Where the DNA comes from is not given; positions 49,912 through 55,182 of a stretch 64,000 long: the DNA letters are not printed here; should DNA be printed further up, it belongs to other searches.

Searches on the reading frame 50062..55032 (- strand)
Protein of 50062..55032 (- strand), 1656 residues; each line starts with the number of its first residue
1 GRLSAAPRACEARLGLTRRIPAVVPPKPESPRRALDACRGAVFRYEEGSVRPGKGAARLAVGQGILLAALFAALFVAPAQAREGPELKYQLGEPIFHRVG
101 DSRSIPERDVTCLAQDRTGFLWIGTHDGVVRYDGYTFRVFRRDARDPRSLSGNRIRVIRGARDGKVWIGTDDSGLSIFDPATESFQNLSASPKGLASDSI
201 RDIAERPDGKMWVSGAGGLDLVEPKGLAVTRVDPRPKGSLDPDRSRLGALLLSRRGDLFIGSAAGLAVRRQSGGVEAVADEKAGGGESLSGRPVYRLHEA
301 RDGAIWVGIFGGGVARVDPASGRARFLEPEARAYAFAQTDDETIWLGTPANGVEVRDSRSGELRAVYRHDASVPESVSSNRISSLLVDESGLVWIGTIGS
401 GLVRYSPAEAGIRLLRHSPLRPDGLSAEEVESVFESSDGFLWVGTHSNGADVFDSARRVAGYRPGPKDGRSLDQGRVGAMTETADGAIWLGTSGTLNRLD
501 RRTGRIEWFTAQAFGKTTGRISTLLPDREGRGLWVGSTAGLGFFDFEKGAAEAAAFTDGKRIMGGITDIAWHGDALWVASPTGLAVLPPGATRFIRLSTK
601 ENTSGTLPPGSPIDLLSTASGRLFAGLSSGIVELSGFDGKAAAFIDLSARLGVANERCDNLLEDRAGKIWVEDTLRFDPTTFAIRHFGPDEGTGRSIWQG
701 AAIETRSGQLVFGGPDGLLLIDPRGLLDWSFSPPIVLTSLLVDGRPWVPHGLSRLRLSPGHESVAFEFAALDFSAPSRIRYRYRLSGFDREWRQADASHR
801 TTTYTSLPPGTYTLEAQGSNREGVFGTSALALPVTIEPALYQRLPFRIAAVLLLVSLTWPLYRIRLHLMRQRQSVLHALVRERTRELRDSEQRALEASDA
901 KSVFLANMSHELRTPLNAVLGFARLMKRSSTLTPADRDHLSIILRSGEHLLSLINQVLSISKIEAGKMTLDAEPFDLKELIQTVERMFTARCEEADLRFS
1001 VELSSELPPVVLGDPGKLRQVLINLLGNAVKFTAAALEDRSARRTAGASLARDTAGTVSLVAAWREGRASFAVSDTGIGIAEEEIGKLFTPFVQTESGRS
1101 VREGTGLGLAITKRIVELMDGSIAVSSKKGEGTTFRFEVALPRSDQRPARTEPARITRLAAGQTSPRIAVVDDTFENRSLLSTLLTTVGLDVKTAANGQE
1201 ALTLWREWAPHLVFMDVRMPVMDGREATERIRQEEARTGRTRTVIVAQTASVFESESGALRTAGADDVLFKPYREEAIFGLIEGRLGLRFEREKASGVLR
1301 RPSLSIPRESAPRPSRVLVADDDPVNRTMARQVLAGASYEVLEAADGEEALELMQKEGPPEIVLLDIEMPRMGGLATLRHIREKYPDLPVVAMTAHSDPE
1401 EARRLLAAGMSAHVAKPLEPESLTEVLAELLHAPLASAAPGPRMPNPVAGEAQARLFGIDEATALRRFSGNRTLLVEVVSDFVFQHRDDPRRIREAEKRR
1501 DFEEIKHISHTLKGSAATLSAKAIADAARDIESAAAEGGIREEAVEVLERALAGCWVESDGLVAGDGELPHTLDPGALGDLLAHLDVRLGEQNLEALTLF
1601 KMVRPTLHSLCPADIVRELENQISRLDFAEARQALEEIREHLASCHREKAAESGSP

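Call 58: search_protein_families(library=pfam, proteins=[window:50062-55032:-])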
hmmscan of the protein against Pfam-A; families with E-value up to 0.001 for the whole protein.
window:50062-55032:- (1656 aa): 7 families
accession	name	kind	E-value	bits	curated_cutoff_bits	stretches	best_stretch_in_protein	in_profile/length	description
PF00072.30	Response_reg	-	1.8e-51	173.4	30.2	2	1317-1427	1-110/111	Response regulator receiver domain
PF07494.17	Reg_prop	-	2.8e-35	116.2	20.4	0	105-126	2-23/24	Two component regulator propeller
PF02518.31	HATPase_c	-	1.2e-26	93.8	26.4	1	1013-1141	1-109/111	Histidine kinase-, DNA gyrase B-, and HSP90-like ATPase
PF00512.31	HisKA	-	1.6e-19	70.2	26.9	1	901-966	2-66/66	His Kinase A (phospho-acceptor) domain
PF07495.19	Y_Y_Y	-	1.2e-14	54.4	26.6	1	772-836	1-64/65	Y_Y_Y domain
PF08450.18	SGL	-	4.8e-14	53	26.3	1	298-403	8-109/246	SMP-30/Gluconolactonase/LRE-like region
PF01627.28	Hpt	-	1.5e-10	41.6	24.6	1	1477-1552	1-78/84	Hpt domain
